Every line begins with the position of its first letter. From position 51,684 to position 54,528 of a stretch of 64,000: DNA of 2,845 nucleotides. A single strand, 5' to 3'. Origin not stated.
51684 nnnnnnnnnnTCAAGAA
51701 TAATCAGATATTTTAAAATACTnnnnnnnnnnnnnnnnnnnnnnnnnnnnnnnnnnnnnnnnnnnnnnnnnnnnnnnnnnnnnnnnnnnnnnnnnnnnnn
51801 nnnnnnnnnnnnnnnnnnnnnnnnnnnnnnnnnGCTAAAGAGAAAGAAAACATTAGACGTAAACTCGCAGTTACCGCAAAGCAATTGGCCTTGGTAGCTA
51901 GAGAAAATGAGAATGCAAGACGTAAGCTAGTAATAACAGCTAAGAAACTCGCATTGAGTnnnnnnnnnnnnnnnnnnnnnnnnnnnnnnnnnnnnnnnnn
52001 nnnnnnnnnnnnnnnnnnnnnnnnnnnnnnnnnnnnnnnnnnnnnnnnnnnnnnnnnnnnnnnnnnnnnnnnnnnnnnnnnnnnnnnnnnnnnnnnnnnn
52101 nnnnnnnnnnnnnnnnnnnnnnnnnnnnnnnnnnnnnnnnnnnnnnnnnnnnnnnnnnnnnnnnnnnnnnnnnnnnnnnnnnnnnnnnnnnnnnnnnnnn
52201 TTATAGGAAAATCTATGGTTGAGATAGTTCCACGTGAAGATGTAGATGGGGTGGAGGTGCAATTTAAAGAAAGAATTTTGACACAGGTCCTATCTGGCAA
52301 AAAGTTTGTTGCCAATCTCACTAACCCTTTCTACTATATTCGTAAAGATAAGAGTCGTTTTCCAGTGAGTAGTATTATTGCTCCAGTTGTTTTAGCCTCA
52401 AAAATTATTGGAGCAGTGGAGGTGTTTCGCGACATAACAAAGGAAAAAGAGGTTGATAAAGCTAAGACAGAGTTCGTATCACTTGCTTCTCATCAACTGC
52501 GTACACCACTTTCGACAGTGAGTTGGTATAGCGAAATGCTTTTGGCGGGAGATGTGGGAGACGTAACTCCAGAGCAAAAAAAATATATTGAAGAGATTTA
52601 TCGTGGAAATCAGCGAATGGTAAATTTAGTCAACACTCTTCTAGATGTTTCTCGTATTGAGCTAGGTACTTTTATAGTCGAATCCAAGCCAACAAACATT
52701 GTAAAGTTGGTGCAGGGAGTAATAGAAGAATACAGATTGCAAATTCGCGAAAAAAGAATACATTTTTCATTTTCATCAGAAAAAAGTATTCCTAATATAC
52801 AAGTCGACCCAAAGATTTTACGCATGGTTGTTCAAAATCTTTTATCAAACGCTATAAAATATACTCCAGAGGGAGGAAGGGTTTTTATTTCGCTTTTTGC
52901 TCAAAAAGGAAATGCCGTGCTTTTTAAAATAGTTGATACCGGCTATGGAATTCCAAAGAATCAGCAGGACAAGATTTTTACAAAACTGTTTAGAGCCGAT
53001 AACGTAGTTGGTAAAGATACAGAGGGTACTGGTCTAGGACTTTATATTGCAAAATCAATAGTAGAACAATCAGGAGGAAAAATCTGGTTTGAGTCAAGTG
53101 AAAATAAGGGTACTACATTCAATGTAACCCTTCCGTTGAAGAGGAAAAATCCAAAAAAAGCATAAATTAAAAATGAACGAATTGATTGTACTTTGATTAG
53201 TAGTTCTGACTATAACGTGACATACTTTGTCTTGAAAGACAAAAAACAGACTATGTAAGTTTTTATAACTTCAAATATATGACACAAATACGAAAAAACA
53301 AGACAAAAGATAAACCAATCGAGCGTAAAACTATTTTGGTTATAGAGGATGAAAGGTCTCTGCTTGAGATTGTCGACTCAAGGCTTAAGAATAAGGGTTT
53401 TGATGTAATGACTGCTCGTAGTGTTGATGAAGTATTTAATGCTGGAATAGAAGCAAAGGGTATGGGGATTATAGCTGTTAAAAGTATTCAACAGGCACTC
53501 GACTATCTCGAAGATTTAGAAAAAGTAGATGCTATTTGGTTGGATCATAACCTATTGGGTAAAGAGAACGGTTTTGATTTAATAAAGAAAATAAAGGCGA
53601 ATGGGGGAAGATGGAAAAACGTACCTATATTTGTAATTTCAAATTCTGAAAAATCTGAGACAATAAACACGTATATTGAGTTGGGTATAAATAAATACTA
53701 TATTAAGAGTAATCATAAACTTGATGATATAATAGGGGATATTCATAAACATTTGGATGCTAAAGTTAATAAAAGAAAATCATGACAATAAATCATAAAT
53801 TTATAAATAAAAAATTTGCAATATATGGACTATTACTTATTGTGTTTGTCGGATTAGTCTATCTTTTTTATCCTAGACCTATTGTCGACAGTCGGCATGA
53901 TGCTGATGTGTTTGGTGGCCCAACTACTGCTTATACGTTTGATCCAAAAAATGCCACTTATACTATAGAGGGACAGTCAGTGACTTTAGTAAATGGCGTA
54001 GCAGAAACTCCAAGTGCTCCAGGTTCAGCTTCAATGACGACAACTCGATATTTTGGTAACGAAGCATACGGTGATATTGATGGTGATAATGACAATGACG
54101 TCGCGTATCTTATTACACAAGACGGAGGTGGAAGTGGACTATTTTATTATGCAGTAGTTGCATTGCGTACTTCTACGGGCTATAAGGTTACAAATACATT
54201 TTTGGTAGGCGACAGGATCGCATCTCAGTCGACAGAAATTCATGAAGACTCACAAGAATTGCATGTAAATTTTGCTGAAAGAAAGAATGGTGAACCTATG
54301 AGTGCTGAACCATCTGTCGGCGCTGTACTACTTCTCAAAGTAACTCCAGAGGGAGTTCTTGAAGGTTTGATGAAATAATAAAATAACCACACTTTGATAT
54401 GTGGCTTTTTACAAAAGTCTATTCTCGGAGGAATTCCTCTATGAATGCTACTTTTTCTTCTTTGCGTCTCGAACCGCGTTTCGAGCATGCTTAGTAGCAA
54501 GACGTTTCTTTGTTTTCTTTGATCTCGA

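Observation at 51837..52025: Three perfect 21-aa tandem repeats in the sensor region of a cytoplasmic histidine kinase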

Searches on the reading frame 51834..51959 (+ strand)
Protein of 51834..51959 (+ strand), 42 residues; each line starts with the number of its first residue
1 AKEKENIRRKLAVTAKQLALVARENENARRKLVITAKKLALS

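Call 28: search_protein_representatives(alignment_id=A3)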
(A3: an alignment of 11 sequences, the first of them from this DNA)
Query: 11 sequences, 42 profile positions. Proteins with E-value up to 0.001 (for the whole library): 83; up to 1e-10: 59; up to 1e-30: 17. The best 83 are listed.
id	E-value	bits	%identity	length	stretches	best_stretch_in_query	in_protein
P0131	1.4e-130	440.8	-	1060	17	1-40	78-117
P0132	2.6e-110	375.9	-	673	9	1-41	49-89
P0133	5.5e-90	310.9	-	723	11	1-41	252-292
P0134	2.1e-72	254.6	-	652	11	1-41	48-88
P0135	2.6e-69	244.7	-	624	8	1-40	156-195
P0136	1.1e-59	213.9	-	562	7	1-40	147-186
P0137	4.1e-59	212.1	-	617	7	1-37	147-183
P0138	8.8e-50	182.2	-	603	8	2-41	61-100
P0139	1.8e-49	181.2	-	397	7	1-36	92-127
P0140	1.0e-46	172.4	-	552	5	1-40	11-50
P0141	7.7e-45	166.4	-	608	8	1-39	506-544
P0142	4.3e-44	164.0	-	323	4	1-41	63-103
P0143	1.5e-41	155.9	-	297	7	1-38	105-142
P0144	1.2e-40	153.0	-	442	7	1-40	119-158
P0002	4.5e-38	144.7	-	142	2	1-42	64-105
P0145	1.8e-31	123.6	-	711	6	1-41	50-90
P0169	4.3e-15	71.2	-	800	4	4-41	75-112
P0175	5.5e-14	67.6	-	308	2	1-38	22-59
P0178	6.9e-12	60.9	-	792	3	10-40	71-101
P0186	2.2e-10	56.1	-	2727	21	7-40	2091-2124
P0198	1.7e-06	43.7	-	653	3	1-41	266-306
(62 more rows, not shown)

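Call 30: search_protein_families(library=pfam, proteins=[P0131, P0133, P0139, P0141, P0145, P0169, P0175, P0178, P0186, P0198], max_evalue=0.0001)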
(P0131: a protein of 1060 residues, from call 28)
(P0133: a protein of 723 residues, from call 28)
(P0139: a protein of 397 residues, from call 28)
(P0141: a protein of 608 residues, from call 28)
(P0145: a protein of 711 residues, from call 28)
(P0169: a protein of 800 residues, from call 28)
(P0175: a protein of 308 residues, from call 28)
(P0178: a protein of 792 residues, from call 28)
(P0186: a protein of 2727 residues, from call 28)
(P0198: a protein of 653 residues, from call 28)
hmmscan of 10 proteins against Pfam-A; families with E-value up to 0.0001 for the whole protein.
P0131 (1060 aa): 7 families
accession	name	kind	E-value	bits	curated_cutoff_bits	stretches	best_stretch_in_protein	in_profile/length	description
PF13426.13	PAS_9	-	3.1e-24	85.6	27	2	700-814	2-103/103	PAS domain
PF02518.31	HATPase_c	-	4e-24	85.6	26.4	1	933-1049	2-110/111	Histidine kinase-, DNA gyrase B-, and HSP90-like ATPase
PF00989.32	PAS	-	4e-19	69.1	22.6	1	692-812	4-113/113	PAS fold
PF00512.31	HisKA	-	3.8e-18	65.7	26.9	1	821-886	1-66/66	His Kinase A (phospho-acceptor) domain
PF13188.13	PAS_8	-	1.5e-09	37.8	21.8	1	692-745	4-57/65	PAS domain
PF08448.16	PAS_4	-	2.2e-09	37.9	23.1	0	695-743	1-49/110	PAS fold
PF12078.13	DUF3557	-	4.4e-06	27.2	26.2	0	545-613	37-105/154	Domain of unknown function (DUF3557)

P0133 (723 aa): 6 families
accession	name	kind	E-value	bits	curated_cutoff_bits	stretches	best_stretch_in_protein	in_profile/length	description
PF02518.31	HATPase_c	-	9.1e-30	103.8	26.4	1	601-711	2-110/111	Histidine kinase-, DNA gyrase B-, and HSP90-like ATPase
PF00512.31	HisKA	-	1.6e-17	63.7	26.9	1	486-553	1-65/66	His Kinase A (phospho-acceptor) domain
PF13426.13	PAS_9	-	7.9e-12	45.8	27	1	379-479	2-103/103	PAS domain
PF00989.32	PAS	-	1.1e-10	41.9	22.6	1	369-477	2-113/113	PAS fold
PF08448.16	PAS_4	-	5e-07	30.4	23.1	1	374-481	1-109/110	PAS fold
PF08447.18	PAS_3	-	2e-05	25.2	25.6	1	393-473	6-88/89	PAS fold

P0139 (397 aa): 2 families
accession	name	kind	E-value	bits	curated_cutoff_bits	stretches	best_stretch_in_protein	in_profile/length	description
PF02518.31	HATPase_c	-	4.7e-22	79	26.4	1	284-391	2-109/111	Histidine kinase-, DNA gyrase B-, and HSP90-like ATPase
PF00512.31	HisKA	-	2e-16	60.2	26.9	1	174-242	1-66/66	His Kinase A (phospho-acceptor) domain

P0141 (608 aa): 4 families
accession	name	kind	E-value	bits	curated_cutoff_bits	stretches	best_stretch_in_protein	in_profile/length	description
PF13596.12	PAS_10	-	2.4e-28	99.3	22.1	1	304-409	1-106/106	PAS domain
PF08448.16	PAS_4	-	2.4e-10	41.1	23.1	1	308-412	1-109/110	PAS fold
PF00989.32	PAS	-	3.9e-08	33.7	22.6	0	303-406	2-111/113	PAS fold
PF13426.13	PAS_9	-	6.7e-06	26.8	27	0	317-409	6-102/103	PAS domain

P0145 (711 aa): 8 families
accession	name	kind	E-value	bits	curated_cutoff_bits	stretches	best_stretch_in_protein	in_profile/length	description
PF13426.13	PAS_9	-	4.1e-42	143.1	27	3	180-280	1-103/103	PAS domain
PF08448.16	PAS_4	-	4.1e-37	127.2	23.1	3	442-552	1-110/110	PAS fold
PF00989.32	PAS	-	7.1e-33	113.4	22.6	3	556-661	2-113/113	PAS fold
PF13188.13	PAS_8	-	5.2e-31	105.9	21.8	3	557-597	3-44/65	PAS domain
PF08447.18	PAS_3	-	4.3e-09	37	25.6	0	578-651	2-80/89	PAS fold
PF12860.13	PAS_7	-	1.5e-07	32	27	0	561-668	1-114/115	PAS fold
PF24820.1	Diguanyl_cycl_sensor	-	4.9e-07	30.1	28.1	0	561-657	2-105/109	Diguanylate cyclase-like sensor domain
PF14598.12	PAS_11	-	6.8e-06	26.5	25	0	183-262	5-83/109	PAS domain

P0169 (800 aa): 9 families
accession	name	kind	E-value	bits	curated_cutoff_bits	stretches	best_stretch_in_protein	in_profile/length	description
PF13426.13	PAS_9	-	1e-58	196.4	27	5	143-245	2-103/103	PAS domain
PF00989.32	PAS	-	1.3e-50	170.6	22.6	4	138-243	7-113/113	PAS fold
PF08448.16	PAS_4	-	4.5e-49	165.7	23.1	3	142-248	5-110/110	PAS fold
PF13188.13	PAS_8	-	1.6e-36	123.4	21.8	3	530-587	2-55/65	PAS domain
PF08447.18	PAS_3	-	6.8e-32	110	25.6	2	282-356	2-78/89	PAS fold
PF24820.1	Diguanyl_cycl_sensor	-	3.5e-10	40.3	28.1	0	653-751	1-106/109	Diguanylate cyclase-like sensor domain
PF12860.13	PAS_7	-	8.7e-08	32.8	27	0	654-735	1-91/115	PAS fold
PF13596.12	PAS_10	-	4.4e-07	31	22.1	0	144-244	11-106/106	PAS domain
PF14598.12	PAS_11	-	4.6e-05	23.8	25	0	148-197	8-57/109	PAS domain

P0175 (308 aa): 0 families

P0178 (792 aa): 6 families
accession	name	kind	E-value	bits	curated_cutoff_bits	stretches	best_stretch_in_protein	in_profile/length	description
PF13426.13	PAS_9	-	3.2e-43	146.6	27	4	520-621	2-103/103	PAS domain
PF00989.32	PAS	-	2.1e-34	118.3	22.6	2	635-744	2-113/113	PAS fold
PF08448.16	PAS_4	-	1.1e-32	113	23.1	3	140-256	2-109/110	PAS fold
PF13188.13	PAS_8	-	4.4e-32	109.3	21.8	3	634-687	1-54/65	PAS domain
PF08447.18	PAS_3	-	1.1e-17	64.5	25.6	1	658-739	2-87/89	PAS fold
PF12860.13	PAS_7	-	1.5e-07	32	27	0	141-259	3-114/115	PAS fold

P0186 (2727 aa): 3 families
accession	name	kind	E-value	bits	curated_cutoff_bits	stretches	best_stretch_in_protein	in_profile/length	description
PF12059.13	DUF3540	-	1.1e-51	176.1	27.9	0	1997-2067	70-144/199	Protein of unknown function (DUF3540)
PF13349.12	DUF4097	-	2.8e-16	60.1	22.9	0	2101-2195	79-174/247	Toastrack DUF4097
PF05729.18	NACHT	-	1.3e-07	32.1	26.7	1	670-819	3-160/167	NACHT domain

P0198 (653 aa): 6 families
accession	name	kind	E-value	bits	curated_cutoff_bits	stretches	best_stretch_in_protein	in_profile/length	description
PF00072.30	Response_reg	-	3.6e-25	88.7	30.2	1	520-633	1-110/111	Response regulator receiver domain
PF13426.13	PAS_9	-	2.9e-16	60.1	27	1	36-135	2-103/103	PAS domain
PF00989.32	PAS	-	5.3e-13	49.4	22.6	1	29-133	5-113/113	PAS fold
PF13188.13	PAS_8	-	8e-10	38.7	21.8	1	26-75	2-51/65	PAS domain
PF08448.16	PAS_4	-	4.4e-06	27.3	23.1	0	44-86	13-54/110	PAS fold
PF08447.18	PAS_3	-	1.9e-05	25.3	25.6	1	49-118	2-75/89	PAS fold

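Call 35: search_solved_structures(query=A3, max_evalue=10, show_alignments=3)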
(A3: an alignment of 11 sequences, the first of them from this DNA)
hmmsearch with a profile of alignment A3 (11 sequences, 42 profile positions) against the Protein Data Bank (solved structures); distinct sequences matched with E-value up to 10: 1.
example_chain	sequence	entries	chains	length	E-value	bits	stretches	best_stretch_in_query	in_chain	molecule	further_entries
11fs_N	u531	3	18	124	3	10.8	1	8-23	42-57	Cas11c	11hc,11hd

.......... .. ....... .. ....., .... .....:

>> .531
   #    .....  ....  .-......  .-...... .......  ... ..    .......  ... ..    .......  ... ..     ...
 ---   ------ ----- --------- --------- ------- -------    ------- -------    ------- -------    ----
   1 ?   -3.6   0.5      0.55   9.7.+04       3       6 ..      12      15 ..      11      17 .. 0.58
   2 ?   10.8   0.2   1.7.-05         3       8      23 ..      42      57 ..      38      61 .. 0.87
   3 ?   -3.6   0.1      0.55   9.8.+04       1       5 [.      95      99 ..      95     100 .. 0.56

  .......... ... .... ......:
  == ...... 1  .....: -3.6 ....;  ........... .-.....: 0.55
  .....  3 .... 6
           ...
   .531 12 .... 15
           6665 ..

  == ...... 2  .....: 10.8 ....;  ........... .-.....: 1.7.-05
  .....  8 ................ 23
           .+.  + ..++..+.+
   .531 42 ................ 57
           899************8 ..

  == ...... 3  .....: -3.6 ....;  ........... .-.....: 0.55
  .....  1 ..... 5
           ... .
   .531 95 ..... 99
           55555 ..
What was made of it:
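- Tried and rejected: A PDB sequence search with the repeat profile gave one chance hit, Cas11c at E=3 (call 35).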

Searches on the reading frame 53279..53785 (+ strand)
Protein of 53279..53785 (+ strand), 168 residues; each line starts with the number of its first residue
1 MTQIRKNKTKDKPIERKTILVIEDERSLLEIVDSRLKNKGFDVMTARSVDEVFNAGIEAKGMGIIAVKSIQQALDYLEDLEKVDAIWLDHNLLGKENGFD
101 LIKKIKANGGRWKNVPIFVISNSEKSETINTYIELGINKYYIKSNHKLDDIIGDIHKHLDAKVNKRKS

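Call 5: search_protein_families(library=pfam, proteins=[window:53279-53785:+], max_evalue=0.01)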
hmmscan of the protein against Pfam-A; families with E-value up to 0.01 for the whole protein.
window:53279-53785:+ (168 aa): 3 families
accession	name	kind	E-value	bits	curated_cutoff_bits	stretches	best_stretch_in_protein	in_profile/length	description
PF00072.30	Response_reg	-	4.9e-14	52.9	30.2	1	52-145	13-101/111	Response regulator receiver domain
PF20274.4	cREC_REC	-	2.7e-08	34.8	27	1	62-123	13-75/88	Cyclic-phosphate processing Receiver domain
PF03709.21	OKR_DC_1_N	-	7.1e-07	29.9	29.3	1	56-158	12-107/111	Orn/Lys/Arg decarboxylase, N-terminal domain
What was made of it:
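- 53279..53785 (+): Second single-domain receiver protein (REC / cREC_REC), downstream of the kinase. Its stop overlaps the start of the next ORF (53782). Pfam (call 5).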

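Call 52: search_protein_families(library=ncbifam, proteins=[window:53279-53785:+], max_evalue=0.001)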
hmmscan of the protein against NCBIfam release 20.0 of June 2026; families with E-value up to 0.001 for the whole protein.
window:53279-53785:+ (168 aa): 25 families
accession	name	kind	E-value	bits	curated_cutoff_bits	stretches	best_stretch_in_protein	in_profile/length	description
NF053854.1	RespRegPhoBBctds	equivalog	9.6e-10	38.2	270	1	19-55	1-37/225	two-component system response regulator PhoB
TIGR02154.1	PhoB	equivalog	3e-09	36.5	296.2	1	49-144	14-106/226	phosphate regulon transcriptional regulator PhoB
NF007969.0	PRK10693.1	equivalog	6.4e-08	32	329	1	58-152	28-117/337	two-component system response regulator RssB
NF040534.1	resp_reg_YycF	equivalog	9.7e-07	28.3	340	0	17-53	1-37/231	response regulator YycF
NF052313.1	T9SS_RR_PorX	equivalog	1.4e-06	27.3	300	1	57-145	20-103/513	T9SS response regulator signal transducer PorX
TIGR02956.1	TMAO_torS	equivalog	4e-06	25.2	676.5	1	57-144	721-806/967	TMAO reductase system sensor histidine kinase/response regulator TorS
NF045944.1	ResRegRpaBCyano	equivalog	5.1e-06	26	330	0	51-160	11-116/229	response regulator transcription factor RpaB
NF033117.2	vanR_ACDEGLN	exception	9e-06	25.4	350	0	19-62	1-43/226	VanR-ABDEGLN family response regulator transcription factor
NF045717.1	DVU0259_DivK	exception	1e-05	25.7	160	0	60-126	25-88/117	DVU0259 family response regulator domain-containing protein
NF041866.1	EpsW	equivalog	1.5e-05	24.6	200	1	64-144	33-111/131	exopolysaccharide biosynthesis response regulator EpsW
NF007135.0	PRK09581.1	equivalog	1.5e-05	24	474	0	66-140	31-254/457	PleD family two-component system response regulator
NF008199.0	PRK10955.1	equivalog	2e-05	24.6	341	0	56-144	20-101/232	envelope stress response regulator transcription factor CpxR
NF045914.1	RespRegNblR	equivalog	2.2e-05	24.2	300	0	58-146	27-110/228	response regulator transcription factor NblR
NF041832.1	near_NosP_CTERM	subfamily_domain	2.8e-05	23.4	400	0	61-129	275-342/370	NahK/ErcS family hybrid sensor histidine kinase/response regulator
NF051870.1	NAssimRespRegNtrX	equivalog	4.1e-05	22.6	600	1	18-166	3-126/452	nitrogen assimilation response regulator NtrX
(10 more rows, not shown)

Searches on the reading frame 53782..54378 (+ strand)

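Call 5: search_protein_families(library=pfam, proteins=[window:53782-54378:+], max_evalue=0.01)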
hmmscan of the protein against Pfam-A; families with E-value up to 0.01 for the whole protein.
window:53782-54378:+ (198 aa): 1 family
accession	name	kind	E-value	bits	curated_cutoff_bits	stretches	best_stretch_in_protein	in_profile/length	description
PF21461.3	HL_N-beta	-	0.007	16.6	27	0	51-86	7-42/57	Hyaluronate lyase, N-terminal beta-sheet domain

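Call 52: search_protein_families(library=ncbifam, proteins=[window:53782-54378:+], max_evalue=0.001)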
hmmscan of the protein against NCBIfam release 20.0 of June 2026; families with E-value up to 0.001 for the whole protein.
window:53782-54378:+ (198 aa): 0 families
